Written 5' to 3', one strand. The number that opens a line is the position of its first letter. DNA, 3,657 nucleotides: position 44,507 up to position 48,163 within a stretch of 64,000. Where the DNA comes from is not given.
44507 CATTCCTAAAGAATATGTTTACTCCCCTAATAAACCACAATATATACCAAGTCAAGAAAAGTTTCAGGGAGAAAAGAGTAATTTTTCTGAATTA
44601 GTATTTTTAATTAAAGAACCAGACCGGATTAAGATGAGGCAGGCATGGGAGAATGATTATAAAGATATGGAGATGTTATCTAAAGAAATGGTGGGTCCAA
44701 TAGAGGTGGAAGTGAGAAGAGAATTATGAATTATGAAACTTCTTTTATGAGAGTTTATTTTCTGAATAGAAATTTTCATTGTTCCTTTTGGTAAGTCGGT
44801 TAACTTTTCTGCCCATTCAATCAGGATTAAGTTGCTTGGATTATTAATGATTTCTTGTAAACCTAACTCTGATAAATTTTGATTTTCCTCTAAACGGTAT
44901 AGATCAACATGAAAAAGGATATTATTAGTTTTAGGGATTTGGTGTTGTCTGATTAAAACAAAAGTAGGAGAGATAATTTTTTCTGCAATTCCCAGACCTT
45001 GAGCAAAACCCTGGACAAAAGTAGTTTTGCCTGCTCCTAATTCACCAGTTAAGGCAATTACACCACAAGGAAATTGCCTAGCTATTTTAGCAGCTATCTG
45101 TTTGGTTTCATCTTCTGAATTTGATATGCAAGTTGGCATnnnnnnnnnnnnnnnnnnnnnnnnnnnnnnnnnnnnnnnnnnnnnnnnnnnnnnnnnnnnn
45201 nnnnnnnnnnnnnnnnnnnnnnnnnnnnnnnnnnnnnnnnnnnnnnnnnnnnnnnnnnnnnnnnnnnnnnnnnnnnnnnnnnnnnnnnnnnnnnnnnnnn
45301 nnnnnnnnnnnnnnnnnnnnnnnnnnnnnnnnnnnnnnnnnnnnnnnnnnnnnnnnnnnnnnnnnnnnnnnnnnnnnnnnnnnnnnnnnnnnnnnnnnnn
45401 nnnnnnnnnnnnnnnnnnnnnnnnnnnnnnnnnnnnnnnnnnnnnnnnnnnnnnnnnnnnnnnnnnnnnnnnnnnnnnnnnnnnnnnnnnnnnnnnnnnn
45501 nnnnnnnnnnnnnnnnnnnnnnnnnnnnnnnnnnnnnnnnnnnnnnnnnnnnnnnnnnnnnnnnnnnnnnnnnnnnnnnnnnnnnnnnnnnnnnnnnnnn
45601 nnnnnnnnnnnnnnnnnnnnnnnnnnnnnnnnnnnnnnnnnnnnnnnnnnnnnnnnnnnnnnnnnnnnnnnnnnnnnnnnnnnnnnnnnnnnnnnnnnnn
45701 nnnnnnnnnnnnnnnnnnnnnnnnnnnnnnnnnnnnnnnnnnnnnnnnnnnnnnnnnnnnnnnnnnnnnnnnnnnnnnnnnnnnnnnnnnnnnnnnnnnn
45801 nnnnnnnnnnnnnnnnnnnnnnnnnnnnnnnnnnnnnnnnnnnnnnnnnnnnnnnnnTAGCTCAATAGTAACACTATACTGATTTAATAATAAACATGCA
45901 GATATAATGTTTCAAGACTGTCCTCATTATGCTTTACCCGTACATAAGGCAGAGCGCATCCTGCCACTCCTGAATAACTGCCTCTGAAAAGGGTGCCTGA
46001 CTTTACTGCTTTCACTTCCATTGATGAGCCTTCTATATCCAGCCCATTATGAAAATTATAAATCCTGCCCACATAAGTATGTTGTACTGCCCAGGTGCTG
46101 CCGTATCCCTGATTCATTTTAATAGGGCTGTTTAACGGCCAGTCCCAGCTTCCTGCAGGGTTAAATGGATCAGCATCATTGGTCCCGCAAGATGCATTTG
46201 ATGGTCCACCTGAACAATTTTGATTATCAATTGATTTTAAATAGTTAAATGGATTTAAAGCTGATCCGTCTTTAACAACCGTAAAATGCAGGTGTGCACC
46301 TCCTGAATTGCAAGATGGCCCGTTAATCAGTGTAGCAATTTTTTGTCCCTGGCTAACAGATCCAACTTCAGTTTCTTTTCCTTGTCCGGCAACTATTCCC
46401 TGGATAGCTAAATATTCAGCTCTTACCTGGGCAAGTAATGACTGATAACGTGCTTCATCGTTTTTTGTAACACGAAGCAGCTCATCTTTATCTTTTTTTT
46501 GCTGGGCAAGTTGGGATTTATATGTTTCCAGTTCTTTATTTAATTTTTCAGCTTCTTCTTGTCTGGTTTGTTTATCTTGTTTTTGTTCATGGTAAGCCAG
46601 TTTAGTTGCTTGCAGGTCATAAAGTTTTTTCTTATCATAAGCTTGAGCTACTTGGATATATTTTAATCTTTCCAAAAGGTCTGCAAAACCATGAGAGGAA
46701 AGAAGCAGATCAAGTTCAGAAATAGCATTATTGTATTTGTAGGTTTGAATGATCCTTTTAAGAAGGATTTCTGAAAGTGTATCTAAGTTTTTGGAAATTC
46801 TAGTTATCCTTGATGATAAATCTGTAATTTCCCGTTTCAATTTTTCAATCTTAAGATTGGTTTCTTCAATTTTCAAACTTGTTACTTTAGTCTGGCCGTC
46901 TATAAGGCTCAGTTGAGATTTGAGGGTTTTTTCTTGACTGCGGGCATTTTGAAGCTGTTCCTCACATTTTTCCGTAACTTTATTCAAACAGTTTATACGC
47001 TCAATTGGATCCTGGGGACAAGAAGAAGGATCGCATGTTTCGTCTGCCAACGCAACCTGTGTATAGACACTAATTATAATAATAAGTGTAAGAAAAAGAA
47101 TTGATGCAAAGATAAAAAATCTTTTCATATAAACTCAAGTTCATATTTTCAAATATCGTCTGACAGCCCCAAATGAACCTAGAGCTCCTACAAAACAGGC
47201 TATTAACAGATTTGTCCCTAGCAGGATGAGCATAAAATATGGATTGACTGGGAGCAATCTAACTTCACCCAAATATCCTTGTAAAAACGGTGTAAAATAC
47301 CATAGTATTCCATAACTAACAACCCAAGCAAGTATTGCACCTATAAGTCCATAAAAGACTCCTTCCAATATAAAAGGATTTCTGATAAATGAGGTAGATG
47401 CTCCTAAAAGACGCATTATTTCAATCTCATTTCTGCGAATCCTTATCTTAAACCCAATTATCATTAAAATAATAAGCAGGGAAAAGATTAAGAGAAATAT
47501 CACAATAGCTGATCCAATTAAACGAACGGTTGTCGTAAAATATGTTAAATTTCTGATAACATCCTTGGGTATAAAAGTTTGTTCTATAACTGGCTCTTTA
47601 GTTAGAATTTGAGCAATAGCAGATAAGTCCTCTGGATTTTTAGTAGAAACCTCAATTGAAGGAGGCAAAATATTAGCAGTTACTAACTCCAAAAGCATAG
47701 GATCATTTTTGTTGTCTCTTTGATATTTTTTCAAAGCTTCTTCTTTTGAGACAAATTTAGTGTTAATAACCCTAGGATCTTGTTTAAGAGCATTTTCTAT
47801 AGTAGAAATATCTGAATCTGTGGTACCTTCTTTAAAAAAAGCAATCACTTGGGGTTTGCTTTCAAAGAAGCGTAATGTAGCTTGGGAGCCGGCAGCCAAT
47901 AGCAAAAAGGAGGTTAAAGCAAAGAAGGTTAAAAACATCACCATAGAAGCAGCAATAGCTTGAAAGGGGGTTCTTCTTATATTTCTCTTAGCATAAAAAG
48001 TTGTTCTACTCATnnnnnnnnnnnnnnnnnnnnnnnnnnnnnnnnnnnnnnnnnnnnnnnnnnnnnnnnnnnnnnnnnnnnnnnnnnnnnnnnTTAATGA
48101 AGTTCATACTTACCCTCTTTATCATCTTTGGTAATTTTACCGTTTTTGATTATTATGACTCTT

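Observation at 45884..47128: FtsEX-linked M23 peptidase whose catalytic domain appears circularly permuted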

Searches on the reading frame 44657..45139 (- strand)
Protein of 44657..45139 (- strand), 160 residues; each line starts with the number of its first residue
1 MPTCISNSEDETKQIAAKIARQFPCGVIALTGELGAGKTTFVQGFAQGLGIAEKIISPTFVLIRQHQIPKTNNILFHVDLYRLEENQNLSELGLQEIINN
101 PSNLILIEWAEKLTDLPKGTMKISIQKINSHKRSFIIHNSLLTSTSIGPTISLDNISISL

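Call 3: search_protein_families(library=pfam, proteins=[window:44657-45139:-], max_evalue=10)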
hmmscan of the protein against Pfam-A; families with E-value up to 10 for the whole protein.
window:44657-45139:- (160 aa): 10 families
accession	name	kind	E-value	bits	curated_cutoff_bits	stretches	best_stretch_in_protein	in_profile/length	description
PF02367.23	TsaE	-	5.2e-35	120.6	26.6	1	7-133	2-126/128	Threonylcarbamoyl adenosine biosynthesis protein TsaE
PF13401.12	AAA_22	-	0.0021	18.8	27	1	23-57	3-33/130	AAA domain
PF05729.18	NACHT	-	0.0047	17.2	26.7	1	27-51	2-26/167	NACHT domain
PF00485.24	PRK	-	0.039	14.2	22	1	27-54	1-28/196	Phosphoribulokinase / Uridine kinase family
PF13555.12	AAA_29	-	0.12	12.6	27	1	25-43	22-40/61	P-loop containing region of AAA domain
PF13476.12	AAA_23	-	0.13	13.3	27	1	23-50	17-44/201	AAA domain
PF13191.12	AAA_16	-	0.13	13.2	32.6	1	17-50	14-49/167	AAA ATPase domain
PF03266.21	NTPase_1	-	0.16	12.3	23.9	1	28-49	2-23/168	NTPase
PF02492.25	cobW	-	0.16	12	20.7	1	27-44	2-19/180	CobW/HypB/UreG, nucleotide-binding domain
PF01121.26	CoaE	-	0.23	11.6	27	1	27-51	2-25/180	Dephospho-CoA kinase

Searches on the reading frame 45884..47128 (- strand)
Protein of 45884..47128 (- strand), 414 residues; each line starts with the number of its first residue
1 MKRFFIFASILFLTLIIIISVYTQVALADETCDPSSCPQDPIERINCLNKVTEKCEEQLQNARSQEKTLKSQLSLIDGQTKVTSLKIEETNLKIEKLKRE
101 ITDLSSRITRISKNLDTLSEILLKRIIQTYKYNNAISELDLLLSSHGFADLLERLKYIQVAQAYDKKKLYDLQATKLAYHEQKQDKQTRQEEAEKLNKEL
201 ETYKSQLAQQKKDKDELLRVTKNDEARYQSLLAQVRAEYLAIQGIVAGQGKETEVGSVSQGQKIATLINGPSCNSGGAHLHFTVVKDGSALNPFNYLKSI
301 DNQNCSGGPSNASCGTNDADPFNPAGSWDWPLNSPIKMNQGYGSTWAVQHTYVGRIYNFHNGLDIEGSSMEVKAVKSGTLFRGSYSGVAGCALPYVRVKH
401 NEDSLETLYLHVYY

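Call 3: search_protein_families(library=pfam, proteins=[window:45884-47128:-], max_evalue=10)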
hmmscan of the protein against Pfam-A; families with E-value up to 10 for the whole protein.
window:45884-47128:- (414 aa): 16 families
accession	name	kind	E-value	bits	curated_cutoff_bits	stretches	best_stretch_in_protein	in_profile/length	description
PF01551.29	Peptidase_M23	-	7.5e-09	36.1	28.7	2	257-293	62-96/96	Peptidase family M23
PF24568.1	CC_PcsB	-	5.4e-05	23.4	27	1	109-176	2-69/75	Peptidoglycan hydrolase PcsB, coiled-coil domain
PF01663.27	Phosphodiest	-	0.028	14.4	23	1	123-224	195-296/342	Type I phosphodiesterase / nucleotide pyrophosphatase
PF10152.14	CCDC53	-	0.066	14.1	24.6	1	44-229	8-117/147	Subunit CCDC53 of WASH complex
PF04632.18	FUSC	-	0.18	10.8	30.9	1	139-243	229-331/660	Fusaric acid resistance protein family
PF20033.5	DUF6438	-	0.19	12.4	30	1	142-208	44-113/116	Domain of unknown function (DUF6438)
PF24580.1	DUF7607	-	2.5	8.7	27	1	160-213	15-68/110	Domain of unknown function (DUF7607)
PF04871.18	Uso1_p115_C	-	4.1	8.2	28.4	1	163-231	15-93/121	Uso1 / p115 like vesicle tethering protein, C terminal region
PF12958.12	DUF3847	-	5.7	7.5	40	1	48-76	5-33/81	Protein of unknown function (DUF3847)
PF02403.27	Seryl_tRNA_N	-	6.1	7.6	28.2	1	43-118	29-100/108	Seryl-tRNA synthetase N-terminal domain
PF13600.11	DUF4140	-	6.2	7.8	27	0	179-216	54-90/98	N-terminal domain of unknown function (DUF4140)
PF05377.16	FlaC_arch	-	6.3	7.7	27.8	1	86-118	8-40/55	Flagella accessory protein C (FlaC)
PF07851.19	TMEM120A-B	-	6.4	6.4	29.8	1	43-124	23-98/324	TMEM120A/B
PF25450.1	Rab11-FIP3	-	6.6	7.5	31.9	0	55-120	30-89/125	Rab11-FIP3-like domain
PF13874.11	Nup54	-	7.5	7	30.5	1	52-118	35-98/140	Nucleoporin complex subunit 54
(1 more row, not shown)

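Call 4: search_protein_families(library=ncbifam, proteins=[window:45884-47128:-], max_evalue=10)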
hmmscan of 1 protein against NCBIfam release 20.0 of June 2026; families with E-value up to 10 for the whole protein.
window:45884-47128:- (414 aa): 19 families
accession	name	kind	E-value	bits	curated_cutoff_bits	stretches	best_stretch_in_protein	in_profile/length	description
TIGR02169.1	SMC_prok_A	equivalog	2.9e-06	25.3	729.4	1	47-261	306-531/1165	chromosome segregation protein SMC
NF046104.1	PptglHdxlasePcsB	equivalog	1.2e-05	24.7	450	1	55-213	37-195/400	peptidoglycan hydrolase PcsB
NF008644.1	PRK11637.1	equivalog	1.3e-05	24.4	270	2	53-247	15-207/385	murein hydrolase activator EnvC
NF053738.1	S2SprSpoIIQBc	equivalog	2e-05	24.3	250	1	256-298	182-224/232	stage II sporulation protein SpoIIQ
NF052336.1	PdgHdaseHSB100310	equivalog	2e-05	24.1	500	2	256-304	115-162/316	peptidoglycan hydrolase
NF038218.1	IcmG_DotF_IVB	equivalog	0.00014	21.6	200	1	34-120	102-187/266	type IVB secretion system protein IcmG/DotF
TIGR02168.1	SMC_prok_B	equivalog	0.00039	18.3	567.35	1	44-234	310-499/1181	chromosome segregation protein SMC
NF052530.1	Heli_ShapePgp3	exception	0.0034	16.5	300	1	257-301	226-268/270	peptidoglycan metallopeptidase Pgp3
NF041034.1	Rad50_Sulf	equivalog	0.011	13.6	1000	2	41-138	633-729/872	DNA double-strand break repair ATPase Rad50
NF008123.1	PRK10871.1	equivalog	0.032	13.6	311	1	256-297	324-362/365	murein hydrolase activator NlpD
NF041208.1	celldiv_DipM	equivalog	0.081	12.1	740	1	258-299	380-419/419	cell division endopeptidase DipM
NF040883.1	amid_act_ActS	equivalog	0.09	12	375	1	257-299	196-235/242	amidase activator ActS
NF045780.1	TrlF_fam_ATP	equivalog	0.11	11.2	350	1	54-242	495-688/944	TrlF family AAA-like ATPase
NF002687.0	PRK02463.1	equivalog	0.21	10.4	425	1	43-80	91-128/307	membrane protein insertase YidC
TIGR04211.1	SH3_and_anchor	equivalog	0.23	11.1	65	2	54-118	63-137/198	TIGR04211 family SH3 domain-containing protein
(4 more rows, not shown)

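Call 6: search_solved_structures(query=window:45884-47128:-, max_evalue=1, show_alignments=4)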
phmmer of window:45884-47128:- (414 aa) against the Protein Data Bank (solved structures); distinct sequences matched with E-value up to 1: 6.
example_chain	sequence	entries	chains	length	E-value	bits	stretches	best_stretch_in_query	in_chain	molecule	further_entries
3uz0_B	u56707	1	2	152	0.0043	19.5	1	258-297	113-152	Stage II sporulation protein Q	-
3tuf_B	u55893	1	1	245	0.0061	19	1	258-298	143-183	Stage II sporulation protein Q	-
6gaj_A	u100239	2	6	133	0.28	13.5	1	79-147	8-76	Outer capsid protein sigma-1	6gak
7upo_C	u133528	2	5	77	0.31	13.3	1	64-120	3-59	DHT03 protein C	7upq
1yv0_I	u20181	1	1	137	0.7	12.2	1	58-113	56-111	Troponin I, fast skeletal muscle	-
6gao_A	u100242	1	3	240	0.96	11.7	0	76-147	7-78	Outer capsid protein sigma-1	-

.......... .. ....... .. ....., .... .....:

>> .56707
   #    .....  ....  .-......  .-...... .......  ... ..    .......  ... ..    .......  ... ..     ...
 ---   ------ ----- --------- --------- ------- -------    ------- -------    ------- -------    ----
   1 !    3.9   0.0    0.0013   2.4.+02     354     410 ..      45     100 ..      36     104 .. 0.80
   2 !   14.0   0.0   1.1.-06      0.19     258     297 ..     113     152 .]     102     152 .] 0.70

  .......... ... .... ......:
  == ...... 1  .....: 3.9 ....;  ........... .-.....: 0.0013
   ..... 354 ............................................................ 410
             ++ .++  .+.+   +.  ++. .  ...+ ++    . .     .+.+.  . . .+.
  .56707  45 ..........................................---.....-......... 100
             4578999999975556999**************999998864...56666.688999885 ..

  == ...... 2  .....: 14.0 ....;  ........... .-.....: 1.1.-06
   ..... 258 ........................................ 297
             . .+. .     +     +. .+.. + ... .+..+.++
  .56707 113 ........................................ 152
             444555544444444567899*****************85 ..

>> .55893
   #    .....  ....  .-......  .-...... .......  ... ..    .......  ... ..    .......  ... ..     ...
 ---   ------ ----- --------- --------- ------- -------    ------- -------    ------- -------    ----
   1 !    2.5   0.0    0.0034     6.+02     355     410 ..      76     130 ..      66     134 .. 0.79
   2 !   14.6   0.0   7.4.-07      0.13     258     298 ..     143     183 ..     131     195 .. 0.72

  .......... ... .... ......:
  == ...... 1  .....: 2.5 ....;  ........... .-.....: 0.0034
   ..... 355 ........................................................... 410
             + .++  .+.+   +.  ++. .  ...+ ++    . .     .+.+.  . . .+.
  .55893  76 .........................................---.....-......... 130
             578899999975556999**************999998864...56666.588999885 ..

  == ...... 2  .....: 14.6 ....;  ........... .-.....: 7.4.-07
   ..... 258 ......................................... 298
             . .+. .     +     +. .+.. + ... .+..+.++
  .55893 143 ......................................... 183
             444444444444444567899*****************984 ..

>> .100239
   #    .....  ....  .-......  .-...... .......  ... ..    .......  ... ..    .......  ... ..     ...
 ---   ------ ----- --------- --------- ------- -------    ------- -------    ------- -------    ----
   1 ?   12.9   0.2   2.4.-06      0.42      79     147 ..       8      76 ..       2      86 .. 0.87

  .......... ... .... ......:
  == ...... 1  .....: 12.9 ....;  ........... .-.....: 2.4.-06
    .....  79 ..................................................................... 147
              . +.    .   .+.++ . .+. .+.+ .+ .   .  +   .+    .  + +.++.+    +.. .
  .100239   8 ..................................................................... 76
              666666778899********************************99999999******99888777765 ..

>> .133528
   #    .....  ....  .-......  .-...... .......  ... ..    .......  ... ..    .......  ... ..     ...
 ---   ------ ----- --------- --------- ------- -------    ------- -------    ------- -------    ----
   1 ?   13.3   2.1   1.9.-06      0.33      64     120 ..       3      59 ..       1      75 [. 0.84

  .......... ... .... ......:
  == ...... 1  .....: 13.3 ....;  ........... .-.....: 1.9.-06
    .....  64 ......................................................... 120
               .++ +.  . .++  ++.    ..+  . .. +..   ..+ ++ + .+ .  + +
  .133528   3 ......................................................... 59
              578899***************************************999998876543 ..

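Call 57: predict_structure(alignment_id=A4)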
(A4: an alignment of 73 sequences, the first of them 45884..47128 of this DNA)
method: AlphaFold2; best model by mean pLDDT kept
length: 414 residues; sequences in the alignment: 73
mean_pLDDT: 91.2   pTM: 0.74
mean pLDDT of the five models: 91.2, 89.1, 88.7, 88.2, 82.7
residues with pLDDT >= 90: 278; 70-90: 124; 50-70: 12; < 50: 0
segments of 3 or more residues with pLDDT < 50: none
pLDDT, mean of each block of 10 residues (from residue 1): 83 90 65 89 92 86 80 90 94 97 97 95 91 77 83 87 93 96 98 97 92 90 90 89 93 98 97 91 97 98 88 82 98 97 94 88 97 98 91 96 94 96
secondary structure, 60 per line:
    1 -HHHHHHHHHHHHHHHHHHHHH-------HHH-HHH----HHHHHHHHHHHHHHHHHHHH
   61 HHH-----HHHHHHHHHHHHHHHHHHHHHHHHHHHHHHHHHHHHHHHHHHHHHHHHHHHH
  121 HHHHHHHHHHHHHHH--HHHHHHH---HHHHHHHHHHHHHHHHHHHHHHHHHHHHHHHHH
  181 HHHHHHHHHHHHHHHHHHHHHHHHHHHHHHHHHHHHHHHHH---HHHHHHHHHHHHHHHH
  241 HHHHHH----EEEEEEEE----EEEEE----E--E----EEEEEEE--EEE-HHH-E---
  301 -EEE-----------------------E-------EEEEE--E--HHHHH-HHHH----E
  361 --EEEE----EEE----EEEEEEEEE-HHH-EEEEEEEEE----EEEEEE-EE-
elements in order: H2-22 H41-63 H69-135 H138-144 H148-221 H225-246 E251-258 E263-267 E280-286 E289-291 E302-304 E336-340 H346-350 H352-355 E363-366 E371-373 E378-386 E392-400 E405-410

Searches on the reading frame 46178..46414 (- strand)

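Call 5: search_protein_families(library=pfam, proteins=[window:46178-46414:-], max_evalue=10)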
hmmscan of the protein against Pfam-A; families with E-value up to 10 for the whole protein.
seq(79 aa): 1 family
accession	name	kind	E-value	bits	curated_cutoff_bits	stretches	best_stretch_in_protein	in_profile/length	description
PF01551.29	Peptidase_M23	-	8e-05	23.2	28.7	1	19-55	62-96/96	Peptidase family M23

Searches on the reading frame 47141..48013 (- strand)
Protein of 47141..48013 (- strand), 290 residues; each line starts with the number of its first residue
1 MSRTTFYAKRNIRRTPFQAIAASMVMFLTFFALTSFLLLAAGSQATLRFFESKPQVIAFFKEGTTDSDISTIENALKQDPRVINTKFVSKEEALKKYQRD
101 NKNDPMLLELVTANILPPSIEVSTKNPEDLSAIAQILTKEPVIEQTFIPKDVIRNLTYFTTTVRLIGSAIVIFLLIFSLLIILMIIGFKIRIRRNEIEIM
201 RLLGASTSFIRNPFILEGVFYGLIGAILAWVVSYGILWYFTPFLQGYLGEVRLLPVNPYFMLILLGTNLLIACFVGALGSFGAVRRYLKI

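Call 3: search_protein_families(library=pfam, proteins=[window:47141-48013:-], max_evalue=10)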
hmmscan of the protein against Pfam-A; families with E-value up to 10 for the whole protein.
window:47141-48013:- (290 aa): 7 families
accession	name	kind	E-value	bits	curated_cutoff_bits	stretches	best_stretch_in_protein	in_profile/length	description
PF18075.7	FtsX_ECD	-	4.5e-18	66.1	23.5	1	55-144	2-94/96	FtsX extracellular domain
PF02687.27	FtsX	-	8.9e-13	48.8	25.5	1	169-285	2-117/120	FtsX-like permease C-terminal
PF03609.19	EII-Sor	-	0.002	18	26.3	2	147-190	169-212/233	PTS system sorbose-specific iic component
PF20386.3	DUF6681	-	0.0056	16.8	24.1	2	205-241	40-76/267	Family of unknown function (DUF6681)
PF07019.17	EMC6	-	0.039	14.9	23.3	1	164-234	21-81/81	EMC6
PF21141.3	T6PP_C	-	0.15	11.7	26.7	1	63-97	213-247/267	Trehalose-6-phosphate phosphatase, C-terminal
PF20479.3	TMEM128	-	1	10.3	23.9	1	228-275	10-57/124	TMEM128 protein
